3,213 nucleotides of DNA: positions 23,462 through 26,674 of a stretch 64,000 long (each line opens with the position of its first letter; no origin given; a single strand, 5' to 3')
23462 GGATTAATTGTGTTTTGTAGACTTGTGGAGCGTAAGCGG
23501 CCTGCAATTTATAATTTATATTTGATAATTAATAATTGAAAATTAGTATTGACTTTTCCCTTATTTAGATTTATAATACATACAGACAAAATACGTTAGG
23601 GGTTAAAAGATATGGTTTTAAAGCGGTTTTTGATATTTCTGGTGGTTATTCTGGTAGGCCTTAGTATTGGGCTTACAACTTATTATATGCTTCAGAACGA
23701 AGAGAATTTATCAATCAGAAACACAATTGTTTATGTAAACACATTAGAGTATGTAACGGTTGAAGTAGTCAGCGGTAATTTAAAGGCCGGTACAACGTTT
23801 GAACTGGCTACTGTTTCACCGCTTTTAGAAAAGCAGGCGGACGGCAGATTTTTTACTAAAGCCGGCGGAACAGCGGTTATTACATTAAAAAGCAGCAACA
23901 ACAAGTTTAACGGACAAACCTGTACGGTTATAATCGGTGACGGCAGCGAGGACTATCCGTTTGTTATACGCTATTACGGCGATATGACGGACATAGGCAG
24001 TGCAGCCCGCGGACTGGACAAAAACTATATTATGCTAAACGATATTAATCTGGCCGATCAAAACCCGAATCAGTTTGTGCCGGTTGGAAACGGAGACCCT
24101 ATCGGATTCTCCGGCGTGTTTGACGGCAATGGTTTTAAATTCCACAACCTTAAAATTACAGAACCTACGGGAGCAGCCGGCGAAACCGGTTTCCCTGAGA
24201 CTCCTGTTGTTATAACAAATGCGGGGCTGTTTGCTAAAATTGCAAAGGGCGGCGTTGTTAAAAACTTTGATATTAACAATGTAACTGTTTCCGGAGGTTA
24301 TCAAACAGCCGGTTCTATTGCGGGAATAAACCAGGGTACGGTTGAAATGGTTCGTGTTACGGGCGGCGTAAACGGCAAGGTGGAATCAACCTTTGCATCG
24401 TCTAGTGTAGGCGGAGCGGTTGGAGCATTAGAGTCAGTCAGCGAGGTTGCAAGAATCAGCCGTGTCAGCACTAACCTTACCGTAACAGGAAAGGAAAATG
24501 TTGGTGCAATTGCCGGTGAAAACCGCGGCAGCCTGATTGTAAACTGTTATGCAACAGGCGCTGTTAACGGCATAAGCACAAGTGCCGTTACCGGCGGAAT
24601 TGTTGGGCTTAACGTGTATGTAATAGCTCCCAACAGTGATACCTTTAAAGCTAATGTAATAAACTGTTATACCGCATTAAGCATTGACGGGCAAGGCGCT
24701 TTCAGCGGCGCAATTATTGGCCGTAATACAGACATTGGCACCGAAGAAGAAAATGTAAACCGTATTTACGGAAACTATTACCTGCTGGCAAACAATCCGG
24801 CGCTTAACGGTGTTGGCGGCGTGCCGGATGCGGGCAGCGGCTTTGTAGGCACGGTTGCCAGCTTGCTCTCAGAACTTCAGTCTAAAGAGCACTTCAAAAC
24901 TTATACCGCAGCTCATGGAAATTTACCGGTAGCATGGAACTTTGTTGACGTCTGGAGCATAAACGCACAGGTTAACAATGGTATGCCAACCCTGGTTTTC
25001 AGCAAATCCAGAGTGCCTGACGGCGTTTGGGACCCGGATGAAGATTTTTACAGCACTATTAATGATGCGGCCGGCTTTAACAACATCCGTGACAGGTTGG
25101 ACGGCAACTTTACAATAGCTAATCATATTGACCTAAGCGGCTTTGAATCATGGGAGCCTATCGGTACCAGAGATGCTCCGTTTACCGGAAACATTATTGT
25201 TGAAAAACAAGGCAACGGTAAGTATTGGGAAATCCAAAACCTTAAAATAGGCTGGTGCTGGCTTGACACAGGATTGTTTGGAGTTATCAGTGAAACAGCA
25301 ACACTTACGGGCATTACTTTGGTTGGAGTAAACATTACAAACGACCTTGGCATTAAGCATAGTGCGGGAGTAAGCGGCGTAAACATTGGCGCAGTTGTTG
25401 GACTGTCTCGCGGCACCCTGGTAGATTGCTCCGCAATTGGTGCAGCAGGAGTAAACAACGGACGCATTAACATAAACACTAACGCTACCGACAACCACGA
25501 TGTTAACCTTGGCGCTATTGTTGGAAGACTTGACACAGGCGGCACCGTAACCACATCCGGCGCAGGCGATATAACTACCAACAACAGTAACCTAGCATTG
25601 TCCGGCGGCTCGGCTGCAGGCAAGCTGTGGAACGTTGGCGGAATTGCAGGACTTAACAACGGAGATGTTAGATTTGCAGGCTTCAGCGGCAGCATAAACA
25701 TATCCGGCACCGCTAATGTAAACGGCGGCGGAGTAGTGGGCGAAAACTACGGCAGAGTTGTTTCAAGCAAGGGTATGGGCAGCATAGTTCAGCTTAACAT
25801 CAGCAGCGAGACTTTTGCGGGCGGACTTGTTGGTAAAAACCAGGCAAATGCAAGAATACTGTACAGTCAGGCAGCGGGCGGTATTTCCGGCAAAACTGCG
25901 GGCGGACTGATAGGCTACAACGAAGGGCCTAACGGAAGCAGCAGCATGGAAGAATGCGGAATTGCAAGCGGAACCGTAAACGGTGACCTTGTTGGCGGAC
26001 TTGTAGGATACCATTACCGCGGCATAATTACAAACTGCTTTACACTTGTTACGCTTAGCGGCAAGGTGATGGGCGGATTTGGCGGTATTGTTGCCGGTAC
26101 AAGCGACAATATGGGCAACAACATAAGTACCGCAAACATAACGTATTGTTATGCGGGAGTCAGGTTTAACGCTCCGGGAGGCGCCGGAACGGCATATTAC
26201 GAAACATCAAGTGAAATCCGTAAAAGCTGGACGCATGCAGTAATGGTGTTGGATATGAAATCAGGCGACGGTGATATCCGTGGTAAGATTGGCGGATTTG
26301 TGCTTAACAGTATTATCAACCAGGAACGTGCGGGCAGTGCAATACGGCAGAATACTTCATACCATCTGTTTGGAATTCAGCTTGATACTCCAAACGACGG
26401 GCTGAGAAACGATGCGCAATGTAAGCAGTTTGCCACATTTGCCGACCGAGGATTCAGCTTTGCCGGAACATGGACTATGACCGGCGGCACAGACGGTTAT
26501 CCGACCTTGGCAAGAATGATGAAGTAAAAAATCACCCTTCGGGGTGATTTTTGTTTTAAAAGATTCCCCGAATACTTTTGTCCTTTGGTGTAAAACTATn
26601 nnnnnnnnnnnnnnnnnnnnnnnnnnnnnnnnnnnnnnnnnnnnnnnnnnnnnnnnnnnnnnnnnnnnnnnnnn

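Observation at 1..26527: Tandem locus of three giant GLUG-type solenoid envelope proteins (>8,700 codons, 41% of the window)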

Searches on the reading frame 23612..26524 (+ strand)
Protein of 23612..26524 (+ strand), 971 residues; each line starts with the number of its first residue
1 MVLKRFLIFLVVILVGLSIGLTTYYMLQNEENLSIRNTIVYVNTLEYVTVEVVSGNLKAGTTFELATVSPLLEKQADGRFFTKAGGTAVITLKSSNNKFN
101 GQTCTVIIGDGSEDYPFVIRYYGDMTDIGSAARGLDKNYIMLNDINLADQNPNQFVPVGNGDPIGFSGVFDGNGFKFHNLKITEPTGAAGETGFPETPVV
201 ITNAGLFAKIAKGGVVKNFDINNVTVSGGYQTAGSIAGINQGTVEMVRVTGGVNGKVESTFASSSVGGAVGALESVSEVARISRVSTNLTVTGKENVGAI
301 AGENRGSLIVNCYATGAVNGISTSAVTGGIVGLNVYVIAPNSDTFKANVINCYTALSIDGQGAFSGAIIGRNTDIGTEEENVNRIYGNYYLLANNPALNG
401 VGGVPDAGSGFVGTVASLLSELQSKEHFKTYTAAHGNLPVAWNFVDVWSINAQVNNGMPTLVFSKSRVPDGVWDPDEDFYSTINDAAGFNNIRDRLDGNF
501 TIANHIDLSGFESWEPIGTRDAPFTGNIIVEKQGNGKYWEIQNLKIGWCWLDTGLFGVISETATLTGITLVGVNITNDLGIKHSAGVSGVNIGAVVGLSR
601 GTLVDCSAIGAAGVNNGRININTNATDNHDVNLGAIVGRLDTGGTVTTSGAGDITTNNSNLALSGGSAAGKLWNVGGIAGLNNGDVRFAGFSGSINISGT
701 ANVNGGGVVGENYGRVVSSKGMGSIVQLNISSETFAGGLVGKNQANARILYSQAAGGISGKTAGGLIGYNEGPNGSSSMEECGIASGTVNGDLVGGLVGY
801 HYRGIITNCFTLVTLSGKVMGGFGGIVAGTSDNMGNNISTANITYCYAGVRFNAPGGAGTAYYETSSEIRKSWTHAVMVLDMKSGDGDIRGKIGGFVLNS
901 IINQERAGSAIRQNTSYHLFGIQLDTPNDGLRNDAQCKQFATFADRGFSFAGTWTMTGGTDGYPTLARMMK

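Call 8: search_protein_families(library=pfam, proteins=[window:23612-26524:+], max_evalue=0.01)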
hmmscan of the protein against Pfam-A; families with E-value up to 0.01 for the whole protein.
window:23612-26524:+ (971 aa): 1 family
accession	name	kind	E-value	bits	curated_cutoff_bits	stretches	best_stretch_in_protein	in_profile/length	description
PF07581.17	Glug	-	7.4e-05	23.3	20.5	1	793-809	4-21/28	The GLUG motif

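Call 14: search_solved_structures(query=window:23612-26524:+, max_evalue=1)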
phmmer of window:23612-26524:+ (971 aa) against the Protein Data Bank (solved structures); distinct sequences matched with E-value up to 1: 0.

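Call 15: search_protein_families(library=ncbifam, proteins=[window:23612-26524:+], max_evalue=0.01)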
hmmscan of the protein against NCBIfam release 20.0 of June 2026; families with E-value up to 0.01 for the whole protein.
window:23612-26524:+ (971 aa): 0 families

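Call 16: find_homologous_proteins(query=window:23612-26524:+, max_evalue=0.001)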
Query window:23612-26524:+ (971 aa): 47 proteins with E <= 0.001 among 8000 candidates.
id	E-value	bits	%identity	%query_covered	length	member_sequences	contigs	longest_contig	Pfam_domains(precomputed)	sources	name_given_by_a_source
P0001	0.0e+0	2139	100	100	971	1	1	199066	-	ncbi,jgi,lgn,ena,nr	ncbi:MAG: hypothetical protein FWE53_01755 [Firmicutes bacterium]|nr:hypothetical protein [Bacillota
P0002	0.0e+0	1015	53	100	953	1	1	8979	PF05342.20,PF07581.18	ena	-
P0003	3.3e-291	987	52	100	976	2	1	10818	PF07581.18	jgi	-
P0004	1.2e-74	271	29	100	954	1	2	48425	PF05342.20,PF07581.18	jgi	jgi:hypothetical protein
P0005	5.1e-65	239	29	100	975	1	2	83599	PF05342.20,PF07581.18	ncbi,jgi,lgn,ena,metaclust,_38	jgi:hypothetical protein|metaclust:\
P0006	1.7e-64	237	28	99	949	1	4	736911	PF05342.20,PF07581.18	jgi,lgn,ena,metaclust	jgi:hypothetical protein|metaclust:\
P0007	3.3e-64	236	26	100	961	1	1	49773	PF05342.20,PF07581.18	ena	-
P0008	7.7e-56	208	28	100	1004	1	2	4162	-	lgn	-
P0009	1.5e-47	181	27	100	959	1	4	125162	PF07581.18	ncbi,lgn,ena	-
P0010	2.4e-44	170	28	100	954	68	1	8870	PF07581.18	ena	-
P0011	1.2e-34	138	28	85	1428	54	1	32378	PF18998.7,PF07581.18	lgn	-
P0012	1.8e-33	134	24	75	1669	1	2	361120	PF05342.20,PF03793.25,PF07581.18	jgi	jgi:hypothetical protein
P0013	4.8e-22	96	25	74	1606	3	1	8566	PF07581.18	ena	-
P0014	1.4e-20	92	27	86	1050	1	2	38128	-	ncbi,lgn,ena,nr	ncbi:MAG: hypothetical protein IKA36_03545 [Clostridia bacterium]|nr:hypothetical protein [Clostridi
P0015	2.0e-20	91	28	77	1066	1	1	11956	-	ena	-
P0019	3.0e-17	81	32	24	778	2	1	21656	PF07581.18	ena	-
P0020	6.6e-17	79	32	23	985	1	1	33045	PF03793.25,PF07581.18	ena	-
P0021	2.9e-15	74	24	77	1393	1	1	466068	PF05342.20,PF07581.18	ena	-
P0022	4.1e-15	74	24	77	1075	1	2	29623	PF07581.18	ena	-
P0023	8.9e-15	72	26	76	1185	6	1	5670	PF07581.18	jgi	-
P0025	2.5e-13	68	26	73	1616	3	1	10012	PF07705.18,PF07581.18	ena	-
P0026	2.8e-13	67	28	30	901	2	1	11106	PF07581.18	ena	-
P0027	7.7e-13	66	28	38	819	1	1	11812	PF18998.7,PF07581.18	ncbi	-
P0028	9.6e-13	66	30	23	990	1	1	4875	PF07581.18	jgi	jgi:hypothetical protein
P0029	7.8e-11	59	30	27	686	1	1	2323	PF07581.18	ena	-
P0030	2.0e-10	58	25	72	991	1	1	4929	PF07581.18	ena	-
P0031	3.0e-10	57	28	74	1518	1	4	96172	PF07581.18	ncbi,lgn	-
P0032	1.3e-9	55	29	26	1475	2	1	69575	PF07581.18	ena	-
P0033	1.9e-9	55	31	36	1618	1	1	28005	PF18676.7,PF07581.18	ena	-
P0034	1.0e-8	52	25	73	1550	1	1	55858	PF20009.5,PF07581.18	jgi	jgi:hypothetical protein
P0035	1.2e-8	52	27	27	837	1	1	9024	PF07581.18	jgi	jgi:hypothetical protein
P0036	1.6e-8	52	29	27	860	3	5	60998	PF07581.18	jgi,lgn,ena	-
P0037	8.9e-8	49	25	73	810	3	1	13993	PF07581.18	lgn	-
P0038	1.4e-6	45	24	74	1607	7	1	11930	PF05342.20,PF07581.18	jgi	jgi:hypothetical protein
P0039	3.2e-6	44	29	29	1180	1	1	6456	PF07581.18,PF00041.28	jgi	jgi:hypothetical protein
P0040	5.4e-6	43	26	49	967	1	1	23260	PF07581.18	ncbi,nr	ncbi:MAG: hypothetical protein KH197_07695 [Clostridiales bacterium]|nr:hypothetical protein [Clostr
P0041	8.8e-6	43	29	22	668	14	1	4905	PF05342.20,PF07581.18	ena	-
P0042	9.3e-6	43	29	22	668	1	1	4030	PF05342.20,PF07581.18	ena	-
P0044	7.4e-5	40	23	61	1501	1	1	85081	PF05342.20,PF07581.18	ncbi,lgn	-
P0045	7.8e-5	40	32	18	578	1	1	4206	PF07581.18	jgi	jgi:hypothetical protein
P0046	1.3e-4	39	27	36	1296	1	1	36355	PF18998.7,PF07581.18,PF00395.26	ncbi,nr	ncbi:S-layer homology domain-containing protein [Oscillospiraceae bacterium OttesenSCG-928-G22]|nr:S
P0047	1.9e-4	38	26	53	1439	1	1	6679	PF18962.8,PF07581.18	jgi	jgi:hypothetical protein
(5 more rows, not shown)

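Call 17: find_encoding_contigs(protein=P0001, flank=10000, max_places=4)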
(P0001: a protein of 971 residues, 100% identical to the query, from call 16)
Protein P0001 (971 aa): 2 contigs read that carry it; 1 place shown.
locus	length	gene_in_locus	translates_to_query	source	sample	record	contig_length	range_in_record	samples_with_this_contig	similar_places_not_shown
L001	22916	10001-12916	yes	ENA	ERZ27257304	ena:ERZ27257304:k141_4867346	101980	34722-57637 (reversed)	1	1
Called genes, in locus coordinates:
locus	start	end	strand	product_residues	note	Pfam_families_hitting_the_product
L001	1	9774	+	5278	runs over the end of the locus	PF05342:Peptidase_M26_N (faint)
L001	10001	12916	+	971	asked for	-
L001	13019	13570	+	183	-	PF04014:MazE_antitoxin, PF01590:GAF (weak), PF15714:SpoVT_C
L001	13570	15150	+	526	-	PF01554:MatE (weak), PF01943:Polysacc_synt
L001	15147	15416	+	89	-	PF00216:Bac_DNA_binding, PF18291:HU-HIG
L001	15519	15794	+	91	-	PF00216:Bac_DNA_binding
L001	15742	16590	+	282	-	PF01207:Dus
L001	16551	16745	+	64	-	-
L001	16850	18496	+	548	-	PF02690:Na_Pi_cotrans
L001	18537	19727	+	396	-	PF00162:PGK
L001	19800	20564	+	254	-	PF00121:TIM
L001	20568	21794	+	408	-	PF01676:Metalloenzyme, PF10143:PhosphMutase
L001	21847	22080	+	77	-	-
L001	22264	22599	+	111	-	PF03840:SecG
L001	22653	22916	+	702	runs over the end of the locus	PF25049:OB_HELZ2 (faint), PF08206:OB_RNB, PF17876:CSD2, PF00773:RNB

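Call 38: predict_structure(alignment_id=A1)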
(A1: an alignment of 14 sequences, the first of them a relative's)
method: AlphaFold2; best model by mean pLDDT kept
length: 971 residues; sequences in the alignment: 14
mean_pLDDT: 81.1   pTM: 0.53
mean pLDDT of the five models: 81.1, 80.7, 80.3, 79.5, 77.9
residues with pLDDT >= 90: 383; 70-90: 414; 50-70: 99; < 50: 75
segments of 3 or more residues with pLDDT < 50: 377-380, 475-478, 651-653, 832-837, 856-862, 865-893, 913-928
pLDDT, mean of each block of 10 residues (from residue 1): 70 80 60 79 91 77 85 89 90 79 88 92 91 93 93 91 92 93 83 82 96 93 94 97 94 87 95 88 94 96 94 94 93 87 82 92 87 63 80 88 70 82 84 59 80 85 72 50 82 79 88 85 85 82 86 91 88 84 64 94 91 72 70 94 82 68 83 92 93 88 92 93 79 88 92 92 93 80 91 89 88 84 73 49 85 56 41 33 29 61 71 42 43 82 77 68 75 54
secondary structure, 60 per line:
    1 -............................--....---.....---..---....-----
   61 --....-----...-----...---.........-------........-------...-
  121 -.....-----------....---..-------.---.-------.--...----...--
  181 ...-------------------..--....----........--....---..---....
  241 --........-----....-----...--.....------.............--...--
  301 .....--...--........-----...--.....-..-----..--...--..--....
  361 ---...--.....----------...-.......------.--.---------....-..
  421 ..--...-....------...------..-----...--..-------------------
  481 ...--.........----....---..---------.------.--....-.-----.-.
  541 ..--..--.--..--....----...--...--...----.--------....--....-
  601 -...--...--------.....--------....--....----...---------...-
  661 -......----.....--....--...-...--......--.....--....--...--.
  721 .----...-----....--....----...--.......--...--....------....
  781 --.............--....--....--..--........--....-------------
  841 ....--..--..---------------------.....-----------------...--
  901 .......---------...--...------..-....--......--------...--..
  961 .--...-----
elements in order (helices of 4 or more, strands of 3 or more residues): H2-29 E32-35 E39-43 E52-55 E63-66 E72-74 E80-82 E86-94 E102-109 E117-119 H122-126 E138-141 E169-171 E176-178 E181-183 E207-210 E215-222 E225-228 E237-240 E243-250 E256-259 E265-267 E270-274 E281-293 E296-298 E301-305 E308-310 E313-320 E326-328 E331-335 E348-350 E357-360 E364-366 E369-373 E384-386 E388-391 E414-417 H419-422 E429-432 E439-441 E481-483 H486-494 E499-502 E527-530 E540-542 E556-559 E564-566 E569-571 E574-576 E590-593 E596-599 E602-604 E607-609 E618-622 E631-634 E637-640 E645-647 E657-659 E662-667 E672-676 E679-682 E685-687 E689-691 E694-699 E702-706 E709-712 E715-717 E726-728 E734-737 E740-743 E748-750 E753-759 E762-764 E767-770 E777-780 E783-795 E798-801 E804-807 E814-821 E824-827 E841-844 H874-878 E896-898 E901-903 H904-907 E917-919 E922-924 H934-937 H940-945 E954-956 E964-966
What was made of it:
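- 23612..26527 (+): Gene C, 971 aa (NCBI MCL2540142.1). Layout: N-terminal signal-anchor helix (23612-23698); small Ig-like sandwich (23699-23947); beta-helix module C1 (23948-25006); module C2 (25043-26524). AF2 model with pLDDT 81 (call 38).
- On Pfam GLUG repeat proteins (PF07581): The AF2 model of C (pLDDT 81) consists of short regular strands (call 38).
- The model of C has pLDDT 81 and is all-beta solenoid (call 38).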

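Call 40: fold_search(model_id=the predicted structure, library=pdb)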
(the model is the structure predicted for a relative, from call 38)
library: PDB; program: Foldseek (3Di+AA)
matches with E <= 10: 1284; with E <= 0.001: 3
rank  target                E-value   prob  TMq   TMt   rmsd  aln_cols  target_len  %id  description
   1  3n6z                  7.9e-05  1.00  0.24  0.62   6.2       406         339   20  Crystal structure of a putative immunoglobulin A1 protease (BACOVA_03286) from Bacteroides ovatus at 1.30 A resolution (released 2010-07-21)
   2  7jgj_A                1.1e-04  1.00  0.19  0.15  10.8       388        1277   14  IgA1 Protease in complex with neutralizing mAb (released 2020-12-09)
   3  6xjb                  1.5e-04  1.00  0.21  0.16  15.6       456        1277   16  IgA1 Protease (released 2020-12-09)
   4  7uvk                  2.0e-03  0.99  0.15  0.12  17.1       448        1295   15  G. haemolysans IgA1 protease (released 2022-11-23)
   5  7uvl_P                6.5e-03  1.00  0.18  0.14   7.7       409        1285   14  IgA1 Protease with IgA1 substrate (released 2022-11-23)
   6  4m00_A                1.6e-02  1.00  0.07  0.12   4.1        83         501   12  Crystal structure of the ligand binding region of staphylococcal adhesion SraP (released 2014-06-18)
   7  4m02                  2.0e-02  1.00  0.07  0.32   4.0        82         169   12  Middle fragment(residues 494-663) of the binding region of SraP (released 2014-06-18)
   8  6qvk_1F               2.1e-02  1.00  0.07  0.14   4.5        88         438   14  The cryo-EM structure of bacteriophage phi29 prohead (released 2019-06-12)
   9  7quz_AAA              2.5e-02  1.00  0.08  0.38   2.5        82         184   13  Crystal structure of the SeMet octameric C-terminal Big_2-CBM56 domains from Paenibacillus illinoisensis (Bacillus c (released 2023-02-01)
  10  4m03                  2.9e-02  1.00  0.07  0.32   4.0        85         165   12  C-terminal fragment(residues 576-751) of binding region of SraP (released 2014-06-18)
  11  1gl4_B                3.7e-02  1.00  0.07  0.55   3.9        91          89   14  Nidogen-1 G2/Perlecan IG3 Complex (released 2001-11-28)
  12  7r3t_B                4.0e-02  1.00  0.08  0.38   2.7        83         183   12  Crystal structure of the Dimeric C-terminal Big_2-CBM56 domains from Paenibacillus illinoisensis (Bacillus circulans I (released 2023-02-22)
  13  8f2n_E                4.4e-02  1.00  0.07  0.15   4.2        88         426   10  Phi-29 partially-expanded fiberless prohead (released 2023-11-15)
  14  6s5w_A                6.3e-02  1.00  0.07  0.43   4.9        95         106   18  Structure of Rib domain 'Rib Long' from Lactobacillus acidophilus (released 2019-12-11)
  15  5xeq_B                6.9e-02  1.00  0.07  0.21   3.8        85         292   19  Crystal Structure of human MDGA1 and human neuroligin-2 complex (released 2017-07-12)
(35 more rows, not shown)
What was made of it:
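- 23612..26527 (+): Foldseek matches 3n6z, 7jgj and 6xjb (call 40).
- Foldseek best hits are 3n6z (E = 8e-5, TMt 0.62) and IgA1 proteases 7jgj, 6xjb and 7uvk (call 40).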

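Call 41: search_protein_representatives(protein=window:23612-26524:+)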
Query: 971 residues. Proteins with E-value up to 0.001 (for the whole library): 5259; up to 1e-10: 1460; up to 1e-30: 134. The best 150 are listed.
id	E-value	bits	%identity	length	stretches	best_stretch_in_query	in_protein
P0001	0.0e+00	2138.8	100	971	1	1-971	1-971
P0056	3.0e-118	413.2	39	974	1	4-967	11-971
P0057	4.3e-104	366.3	34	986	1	3-966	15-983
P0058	7.1e-102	359.0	38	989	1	3-966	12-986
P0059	1.7e-86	308.1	37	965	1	6-945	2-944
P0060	6.0e-86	306.3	34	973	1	3-956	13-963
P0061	4.2e-82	293.6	35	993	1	3-966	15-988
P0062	1.6e-79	285.0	33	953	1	3-965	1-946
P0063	6.2e-77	276.5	36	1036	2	3-476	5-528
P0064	3.5e-76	274.0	34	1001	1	3-964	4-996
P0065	2.7e-75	271.0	34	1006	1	3-966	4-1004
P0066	2.9e-74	267.6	35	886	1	3-955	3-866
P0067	5.4e-73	263.4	33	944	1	3-878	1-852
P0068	2.0e-72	261.6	32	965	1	5-958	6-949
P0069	1.7e-71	258.4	32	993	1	3-966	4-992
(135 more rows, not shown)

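Call 42: find_encoding_contigs(protein=P0006, flank=10000, max_places=2)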
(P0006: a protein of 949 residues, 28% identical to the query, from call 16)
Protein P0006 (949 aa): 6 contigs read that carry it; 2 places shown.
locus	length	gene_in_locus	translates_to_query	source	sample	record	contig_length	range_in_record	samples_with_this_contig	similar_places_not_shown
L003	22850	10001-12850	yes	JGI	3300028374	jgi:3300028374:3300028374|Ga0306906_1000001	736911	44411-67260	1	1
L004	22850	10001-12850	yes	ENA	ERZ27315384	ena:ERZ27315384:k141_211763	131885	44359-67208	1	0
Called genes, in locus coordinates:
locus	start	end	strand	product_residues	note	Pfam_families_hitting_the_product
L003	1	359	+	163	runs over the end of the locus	PF00258:Flavodoxin_1 (weak), PF12641:Flavodoxin_3 (weak), PF12724:Flavodoxin_5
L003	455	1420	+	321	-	-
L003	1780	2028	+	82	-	-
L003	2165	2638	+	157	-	-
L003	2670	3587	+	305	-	-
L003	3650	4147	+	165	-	PF00892:EamA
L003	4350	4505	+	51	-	PF00892:EamA (weak)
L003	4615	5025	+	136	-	-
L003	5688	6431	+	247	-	-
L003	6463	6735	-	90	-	-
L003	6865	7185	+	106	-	PF19700:DUF6198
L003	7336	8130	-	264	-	PF01966:HD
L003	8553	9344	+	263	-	PF18761:Heliorhodopsin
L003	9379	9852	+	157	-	-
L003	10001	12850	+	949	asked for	PF05342:Peptidase_M26_N (faint), PF07581:Glug (faint)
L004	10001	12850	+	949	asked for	PF05342:Peptidase_M26_N (faint), PF07581:Glug (faint)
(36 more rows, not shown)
